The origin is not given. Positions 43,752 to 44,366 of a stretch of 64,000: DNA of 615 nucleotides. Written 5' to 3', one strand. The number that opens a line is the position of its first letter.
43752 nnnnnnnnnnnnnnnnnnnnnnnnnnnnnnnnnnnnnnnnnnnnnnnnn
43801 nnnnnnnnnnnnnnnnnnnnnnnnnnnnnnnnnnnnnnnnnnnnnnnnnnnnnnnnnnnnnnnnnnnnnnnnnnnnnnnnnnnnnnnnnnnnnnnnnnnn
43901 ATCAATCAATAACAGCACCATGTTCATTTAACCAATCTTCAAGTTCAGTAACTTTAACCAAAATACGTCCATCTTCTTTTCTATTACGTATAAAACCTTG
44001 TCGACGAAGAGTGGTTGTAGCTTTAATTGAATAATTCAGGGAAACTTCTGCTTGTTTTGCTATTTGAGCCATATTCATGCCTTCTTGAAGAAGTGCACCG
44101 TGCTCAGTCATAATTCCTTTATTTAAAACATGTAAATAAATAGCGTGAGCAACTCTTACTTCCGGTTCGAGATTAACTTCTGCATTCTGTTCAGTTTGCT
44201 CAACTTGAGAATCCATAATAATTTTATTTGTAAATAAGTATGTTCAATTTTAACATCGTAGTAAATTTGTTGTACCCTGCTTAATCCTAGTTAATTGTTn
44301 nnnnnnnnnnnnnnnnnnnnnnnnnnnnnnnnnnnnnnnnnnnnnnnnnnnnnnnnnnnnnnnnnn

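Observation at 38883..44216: tRNA-Ser-adjacent accessory block: HepT/MNT pair, three tandem paralogs, convergent 464-aa unknown, GC-rich RNA-like element, small HTH protein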

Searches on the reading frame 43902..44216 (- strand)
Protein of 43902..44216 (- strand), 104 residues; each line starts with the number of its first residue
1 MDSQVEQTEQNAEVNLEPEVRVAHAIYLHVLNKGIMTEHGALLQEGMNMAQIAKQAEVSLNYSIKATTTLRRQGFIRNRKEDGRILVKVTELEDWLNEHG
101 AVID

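Call 4: search_protein_families(library=pfam, proteins=[window:43902-44216:-], max_evalue=0.1)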
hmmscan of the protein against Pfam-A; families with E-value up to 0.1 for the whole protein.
window:43902-44216:- (104 aa): 6 families
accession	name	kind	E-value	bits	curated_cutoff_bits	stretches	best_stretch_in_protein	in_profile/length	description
PF12728.13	HTH_17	-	0.0036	18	27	1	60-99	11-50/51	Helix-turn-helix domain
PF02082.26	Rrf2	-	0.0063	17.1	30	1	44-79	21-56/132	Iron-dependent Transcriptional regulator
PF13545.12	HTH_Crp_2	-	0.027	14.9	27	1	21-88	2-63/70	Crp-like helix-turn-helix domain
PF16802.11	DUF5070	-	0.037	14.7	25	1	27-89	4-66/154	Domain of unknown function (DUF5070)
PF02796.21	HTH_7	-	0.05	14.2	23.8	1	40-59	15-34/45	Helix-turn-helix domain of resolvase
PF22194.2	F-93_WHD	-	0.099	13.2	28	0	45-90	10-59/62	F-93, winged-helix domain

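Call 5: search_protein_families(library=ncbifam, proteins=[window:43902-44216:-], max_evalue=0.1)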
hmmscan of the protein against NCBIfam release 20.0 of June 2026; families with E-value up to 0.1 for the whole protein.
window:43902-44216:- (104 aa): 3 families
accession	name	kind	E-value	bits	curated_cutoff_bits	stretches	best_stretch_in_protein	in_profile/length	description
TIGR00738.1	rrf2_super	superfamily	0.0027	17.6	73.3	1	46-78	25-57/132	Rrf2 family transcriptional regulator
TIGR01884.1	cas_HTH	subfamily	0.034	13.5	60.2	1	42-92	151-201/202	CRISPR-associated CARF protein Csa3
NF049902.1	FTL_1293_fam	exception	0.054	13.7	170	1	43-82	19-58/150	FTL_1293 family small RNA FtrC-regulated protein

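Call 37: find_homologous_proteins(query=window:43902-44216:-)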
Query window:43902-44216:- (104 aa): 18 proteins with E <= 0.001 among 19 candidates.
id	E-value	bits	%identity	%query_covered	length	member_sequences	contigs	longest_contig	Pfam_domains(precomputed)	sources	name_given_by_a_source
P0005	4.8e-60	217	100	100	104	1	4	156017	-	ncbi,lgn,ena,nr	ncbi:MAG: hypothetical protein QNJ31_00310 [Candidatus Caenarcaniphilales bacterium]|nr:hypothetical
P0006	1.7e-49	184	84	100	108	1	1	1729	-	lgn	-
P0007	1.6e-43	164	74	100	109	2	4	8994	-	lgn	-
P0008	4.0e-42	160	74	100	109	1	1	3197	-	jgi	jgi:hypothetical protein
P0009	6.6e-42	159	73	100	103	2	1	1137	-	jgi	jgi:DNA-binding transcriptional regulator YhcF (GntR family)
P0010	2.2e-39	151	70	100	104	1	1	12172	-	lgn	-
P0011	2.6e-39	151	72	89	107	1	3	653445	-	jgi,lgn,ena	jgi:hypothetical protein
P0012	3.5e-39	151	70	100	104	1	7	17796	-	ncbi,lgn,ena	-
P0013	1.0e-38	149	69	97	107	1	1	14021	-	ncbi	-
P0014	1.6e-38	148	72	87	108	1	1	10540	-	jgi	jgi:hypothetical protein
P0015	2.5e-38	148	69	100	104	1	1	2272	-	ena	-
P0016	3.3e-38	147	68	100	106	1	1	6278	-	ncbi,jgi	jgi:hypothetical protein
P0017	3.4e-38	147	69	100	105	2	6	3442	-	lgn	-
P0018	8.8e-38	146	70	99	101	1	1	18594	-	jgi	jgi:hypothetical protein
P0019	1.6e-37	145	63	100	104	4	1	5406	-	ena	-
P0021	4.6e-34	134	65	94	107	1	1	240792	-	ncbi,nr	ncbi:MAG: hypothetical protein SFT81_05995 [Candidatus Caenarcaniphilales bacterium]|nr:hypothetical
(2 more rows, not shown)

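Call 39: find_encoding_contigs(protein=P0007, flank=6000, max_places=2)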
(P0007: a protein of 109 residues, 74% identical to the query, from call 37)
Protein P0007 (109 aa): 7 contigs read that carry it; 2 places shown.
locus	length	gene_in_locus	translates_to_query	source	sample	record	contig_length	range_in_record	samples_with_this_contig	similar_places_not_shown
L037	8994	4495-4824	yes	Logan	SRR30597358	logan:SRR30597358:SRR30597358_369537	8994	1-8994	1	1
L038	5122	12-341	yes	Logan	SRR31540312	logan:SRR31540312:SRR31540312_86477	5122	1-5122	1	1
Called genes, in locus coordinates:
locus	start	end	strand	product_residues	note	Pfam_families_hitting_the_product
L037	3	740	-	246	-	?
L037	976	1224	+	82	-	PF01106:NifU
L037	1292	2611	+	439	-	PF03447:NAD_binding_3, PF00742:Homoserine_dh, PF01842:ACT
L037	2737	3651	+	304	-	-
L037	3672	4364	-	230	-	PF00834:Ribul_P_3_epim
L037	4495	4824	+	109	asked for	-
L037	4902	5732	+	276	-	-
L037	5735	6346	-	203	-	-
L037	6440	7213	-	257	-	-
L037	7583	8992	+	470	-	?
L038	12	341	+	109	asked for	-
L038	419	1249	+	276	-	-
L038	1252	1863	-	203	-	-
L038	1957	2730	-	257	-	-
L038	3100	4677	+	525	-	PF02789:Peptidase_M17_N, PF00883:Peptidase_M17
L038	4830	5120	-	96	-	?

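Call 40: find_encoding_contigs(protein=P0011, flank=6000, max_places=2)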
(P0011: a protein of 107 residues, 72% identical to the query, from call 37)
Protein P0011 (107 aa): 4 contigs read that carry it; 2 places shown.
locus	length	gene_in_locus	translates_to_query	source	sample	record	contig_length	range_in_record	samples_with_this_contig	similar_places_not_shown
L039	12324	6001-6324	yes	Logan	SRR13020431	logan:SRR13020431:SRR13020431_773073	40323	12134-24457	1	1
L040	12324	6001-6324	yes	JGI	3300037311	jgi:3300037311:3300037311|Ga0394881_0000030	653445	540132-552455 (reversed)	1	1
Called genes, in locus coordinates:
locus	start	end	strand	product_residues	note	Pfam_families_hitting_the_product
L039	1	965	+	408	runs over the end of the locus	PF02096:60KD_IMP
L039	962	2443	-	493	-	-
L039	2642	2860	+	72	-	-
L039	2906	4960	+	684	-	PF01926:MMR_HSR1, PF02421:FeoB_N, PF07670:Gate, PF07664:FeoB_C, PF07670:Gate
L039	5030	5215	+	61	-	PF01361:Tautomerase, PF14552:Tautomerase_2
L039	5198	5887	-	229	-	PF00834:Ribul_P_3_epim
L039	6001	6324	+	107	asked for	-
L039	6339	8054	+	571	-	-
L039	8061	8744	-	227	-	-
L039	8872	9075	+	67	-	PF15919:HicB_lk_antitox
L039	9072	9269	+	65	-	PF07927:HicA_toxin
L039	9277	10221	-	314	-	-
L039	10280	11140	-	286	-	-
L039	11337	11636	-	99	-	-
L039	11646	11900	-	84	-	-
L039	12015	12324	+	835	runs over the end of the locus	PF00521:DNA_topoisoIV, PF03989:DNA_gyraseA_C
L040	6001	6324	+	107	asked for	-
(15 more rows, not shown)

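Call 41: find_encoding_contigs(protein=P0021, flank=6000, max_places=2)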
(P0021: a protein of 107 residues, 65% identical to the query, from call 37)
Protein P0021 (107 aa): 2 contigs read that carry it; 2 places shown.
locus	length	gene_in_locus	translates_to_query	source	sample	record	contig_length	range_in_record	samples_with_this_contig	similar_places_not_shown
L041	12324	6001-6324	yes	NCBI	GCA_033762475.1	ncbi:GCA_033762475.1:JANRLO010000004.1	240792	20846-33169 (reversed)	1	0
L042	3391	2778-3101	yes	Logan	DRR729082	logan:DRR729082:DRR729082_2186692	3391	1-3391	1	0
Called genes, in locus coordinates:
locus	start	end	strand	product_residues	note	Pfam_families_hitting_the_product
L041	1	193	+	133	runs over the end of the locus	PF01124:MAPEG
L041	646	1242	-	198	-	PF01066:CDP-OH_P_transf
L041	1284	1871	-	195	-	-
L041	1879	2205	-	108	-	-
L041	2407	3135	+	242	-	-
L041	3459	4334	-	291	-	PF00226:DnaJ, PF01556:DnaJ_C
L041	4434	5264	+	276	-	PF00413:Peptidase_M10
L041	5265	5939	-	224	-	PF00834:Ribul_P_3_epim, PF00215:OMPdecase (weak)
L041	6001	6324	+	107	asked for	-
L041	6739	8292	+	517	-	-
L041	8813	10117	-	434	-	-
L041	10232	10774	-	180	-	PF02577:BFN_dom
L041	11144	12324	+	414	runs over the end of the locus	-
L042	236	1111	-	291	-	PF00226:DnaJ, PF01556:DnaJ_C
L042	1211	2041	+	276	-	PF00413:Peptidase_M10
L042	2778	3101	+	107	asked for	-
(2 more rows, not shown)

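Call 42: find_encoding_contigs(protein=P0012, flank=6000, max_places=2)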
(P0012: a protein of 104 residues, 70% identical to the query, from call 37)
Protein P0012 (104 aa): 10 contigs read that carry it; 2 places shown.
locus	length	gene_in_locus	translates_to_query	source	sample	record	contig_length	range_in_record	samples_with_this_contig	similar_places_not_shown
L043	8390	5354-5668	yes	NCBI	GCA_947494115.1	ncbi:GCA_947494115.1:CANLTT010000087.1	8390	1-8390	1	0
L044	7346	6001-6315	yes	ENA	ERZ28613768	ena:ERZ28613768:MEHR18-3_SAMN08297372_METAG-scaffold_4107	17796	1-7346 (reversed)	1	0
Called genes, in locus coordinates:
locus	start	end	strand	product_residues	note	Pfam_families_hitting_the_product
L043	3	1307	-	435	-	?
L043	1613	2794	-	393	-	PF11805:DUF3326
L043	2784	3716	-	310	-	PF02558:ApbA, PF08546:ApbA_C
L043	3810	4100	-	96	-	-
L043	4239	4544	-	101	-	-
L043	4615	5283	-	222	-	PF00834:Ribul_P_3_epim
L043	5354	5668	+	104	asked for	-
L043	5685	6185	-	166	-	-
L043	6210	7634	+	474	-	-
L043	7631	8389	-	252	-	?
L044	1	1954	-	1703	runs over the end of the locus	PF25244:PML_C (faint), PF28371:Clampless_N (faint), PF05148:Methyltransf_8 (faint), PF00176:SNF2-rel_dom, PF04851:ResIII, PF00270:DEAD (weak), PF00271:Helicase_C (weak)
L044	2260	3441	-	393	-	PF11805:DUF3326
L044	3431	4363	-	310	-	PF02558:ApbA, PF08546:ApbA_C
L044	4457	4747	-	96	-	-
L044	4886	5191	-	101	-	-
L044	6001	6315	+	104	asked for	-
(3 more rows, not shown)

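Call 53: find_encoding_contigs(protein=P0006, flank=6000, max_places=2)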
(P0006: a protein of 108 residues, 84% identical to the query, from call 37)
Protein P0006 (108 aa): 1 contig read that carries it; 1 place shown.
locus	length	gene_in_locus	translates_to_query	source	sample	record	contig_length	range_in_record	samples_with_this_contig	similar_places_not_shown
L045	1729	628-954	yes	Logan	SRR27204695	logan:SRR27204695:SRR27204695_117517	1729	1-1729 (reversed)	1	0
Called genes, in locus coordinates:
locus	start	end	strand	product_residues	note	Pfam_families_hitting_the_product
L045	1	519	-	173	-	?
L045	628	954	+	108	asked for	-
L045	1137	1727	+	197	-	?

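Call 54: find_encoding_contigs(protein=P0010, flank=7000, max_places=1)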
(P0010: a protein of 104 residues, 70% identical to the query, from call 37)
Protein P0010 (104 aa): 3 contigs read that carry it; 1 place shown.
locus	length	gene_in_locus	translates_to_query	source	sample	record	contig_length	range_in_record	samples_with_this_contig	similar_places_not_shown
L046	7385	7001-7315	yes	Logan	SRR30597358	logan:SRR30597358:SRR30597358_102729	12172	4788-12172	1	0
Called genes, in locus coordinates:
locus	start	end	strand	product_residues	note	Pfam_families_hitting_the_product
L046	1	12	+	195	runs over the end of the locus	PF14235:DUF4337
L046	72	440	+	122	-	PF04347:FliO (weak)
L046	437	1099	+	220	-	PF00813:FliP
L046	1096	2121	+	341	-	PF01313:Bac_export_3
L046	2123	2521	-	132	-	-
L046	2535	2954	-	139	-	-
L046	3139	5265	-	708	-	PF00270:DEAD, PF04851:ResIII, PF20720:nSTAND3 (weak), PF22527:DEXQc_Suv3 (weak), PF00271:Helicase_C (weak), PF08148:DSHCT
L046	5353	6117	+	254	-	PF01311:Bac_export_1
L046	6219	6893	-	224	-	PF00834:Ribul_P_3_epim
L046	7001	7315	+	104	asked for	-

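Call 55: find_encoding_contigs(protein=P0018, flank=7000, max_places=1)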
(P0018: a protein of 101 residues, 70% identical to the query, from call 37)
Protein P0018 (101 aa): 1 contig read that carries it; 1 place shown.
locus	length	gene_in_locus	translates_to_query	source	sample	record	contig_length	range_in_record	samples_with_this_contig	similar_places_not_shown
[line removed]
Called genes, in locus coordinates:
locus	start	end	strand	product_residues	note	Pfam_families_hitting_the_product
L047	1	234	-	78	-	?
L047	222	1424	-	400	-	PF01979:Amidohydro_1, PF07969:Amidohydro_3 (faint)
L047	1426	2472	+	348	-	-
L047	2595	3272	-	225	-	PF00834:Ribul_P_3_epim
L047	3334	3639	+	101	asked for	-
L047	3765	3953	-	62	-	-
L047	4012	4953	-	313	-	PF00515:TPR_1 (faint), PF07719:TPR_2 (faint), PF13371:TPR_9 (faint), PF13428:TPR_14 (faint), PF13432:TPR_16 (weak), PF14559:TPR_19 (weak), PF13431:TPR_17 (faint)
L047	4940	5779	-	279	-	-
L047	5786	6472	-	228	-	PF03808:Glyco_tran_WecG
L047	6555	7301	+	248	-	PF04402:SIMPL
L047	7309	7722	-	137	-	PF20547:DUF6761 (faint)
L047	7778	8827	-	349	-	PF03330:DPBB_1, PF05036:SPOR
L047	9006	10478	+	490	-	PF01425:Amidase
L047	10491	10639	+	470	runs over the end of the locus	PF01053:Cys_Met_Meta_PP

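Call 74: search_protein_families(library=padloc, proteins=[window:43902-44216:-], max_evalue=0.01)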
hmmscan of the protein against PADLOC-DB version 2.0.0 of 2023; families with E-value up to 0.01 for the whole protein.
window:43902-44216:- (104 aa): 1 family
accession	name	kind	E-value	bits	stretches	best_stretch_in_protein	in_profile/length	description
PDLC01268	CasR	-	0.0012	16.8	1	42-92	132-179/179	"CAS-I,CAS-II,CAS-III,CAS-IV,CAS-V,CAS-VI; associated_signaling"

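Call 75: search_protein_families(library=phrogs, proteins=[window:43902-44216:-], max_evalue=0.01)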
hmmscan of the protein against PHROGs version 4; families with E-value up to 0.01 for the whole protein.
window:43902-44216:- (104 aa): 0 families

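Call 81: search_solved_structures(query=A10, max_evalue=1)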
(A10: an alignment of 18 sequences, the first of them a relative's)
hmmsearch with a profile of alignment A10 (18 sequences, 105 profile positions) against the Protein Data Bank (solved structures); distinct sequences matched with E-value up to 1: 1.
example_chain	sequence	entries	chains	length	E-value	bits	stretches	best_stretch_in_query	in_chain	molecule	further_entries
2lvs_A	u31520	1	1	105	0.18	14.7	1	43-92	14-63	Putative uncharacterized protein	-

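Call 93: search_protein_families(library=pfam, proteins=[L046:1096-2121:+], max_evalue=0.0001)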
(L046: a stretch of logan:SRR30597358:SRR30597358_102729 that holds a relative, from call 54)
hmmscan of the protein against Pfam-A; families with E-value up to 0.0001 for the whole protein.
L046:1096-2121:+ (341 aa): 1 family
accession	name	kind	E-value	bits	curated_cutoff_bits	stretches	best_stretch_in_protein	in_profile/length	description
PF01313.24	Bac_export_3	-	6.3e-20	71.3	25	1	8-75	6-73/74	Bacterial export proteins, family 3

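Call 101: find_encoding_contigs(protein=P0013, flank=6000, max_places=1)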
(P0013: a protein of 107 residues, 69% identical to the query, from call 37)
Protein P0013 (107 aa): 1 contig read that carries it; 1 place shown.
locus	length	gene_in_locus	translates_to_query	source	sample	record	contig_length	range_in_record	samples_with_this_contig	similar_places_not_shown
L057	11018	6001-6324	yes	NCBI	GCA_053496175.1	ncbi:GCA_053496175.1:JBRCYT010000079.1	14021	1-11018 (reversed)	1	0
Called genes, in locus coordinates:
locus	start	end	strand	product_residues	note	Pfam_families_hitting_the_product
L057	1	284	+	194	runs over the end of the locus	-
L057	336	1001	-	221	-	-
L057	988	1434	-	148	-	PF02050:FliJ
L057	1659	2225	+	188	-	-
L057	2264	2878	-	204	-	PF13374:TPR_10 (faint), PF13428:TPR_14 (faint), PF13371:TPR_9 (faint), PF13424:TPR_12 (weak), PF00515:TPR_1, PF07719:TPR_2, PF13181:TPR_8 (weak), PF13414:TPR_11 (weak), +3 more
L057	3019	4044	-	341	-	PF02775:TPP_enzyme_C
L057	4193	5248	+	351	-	PF21016:RlmN_N, PF04055:Radical_SAM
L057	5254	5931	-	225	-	PF00834:Ribul_P_3_epim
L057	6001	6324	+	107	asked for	-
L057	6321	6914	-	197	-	-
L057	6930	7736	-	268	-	-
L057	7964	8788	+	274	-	-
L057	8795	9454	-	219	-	-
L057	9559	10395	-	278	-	-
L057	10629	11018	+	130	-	?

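Call 102: find_encoding_contigs(protein=P0014, flank=6000, max_places=1)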
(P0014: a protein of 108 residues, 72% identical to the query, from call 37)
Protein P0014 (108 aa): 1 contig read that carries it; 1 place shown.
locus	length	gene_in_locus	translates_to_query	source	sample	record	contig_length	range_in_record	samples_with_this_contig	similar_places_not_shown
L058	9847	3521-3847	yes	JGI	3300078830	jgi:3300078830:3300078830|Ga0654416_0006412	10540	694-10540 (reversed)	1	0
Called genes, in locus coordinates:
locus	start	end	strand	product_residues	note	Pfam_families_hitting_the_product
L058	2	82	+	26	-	?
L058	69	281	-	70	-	PF21983:NikA-like, PF09386:ParD (weak), PF08681:TacA1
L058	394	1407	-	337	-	PF02775:TPP_enzyme_C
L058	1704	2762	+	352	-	PF21016:RlmN_N, PF04055:Radical_SAM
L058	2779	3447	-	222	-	PF00834:Ribul_P_3_epim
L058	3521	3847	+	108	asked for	-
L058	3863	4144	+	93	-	PF01909:NTP_transf_2 (weak), PF18765:Polbeta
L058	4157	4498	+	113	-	PF21814:DUF6883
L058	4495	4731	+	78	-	PF16277:DUF4926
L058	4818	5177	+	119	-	PF08780:NTase_sub_bind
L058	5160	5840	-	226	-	-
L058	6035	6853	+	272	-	-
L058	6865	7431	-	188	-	-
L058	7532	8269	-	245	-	-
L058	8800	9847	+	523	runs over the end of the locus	PF02789:Peptidase_M17_N, PF00883:Peptidase_M17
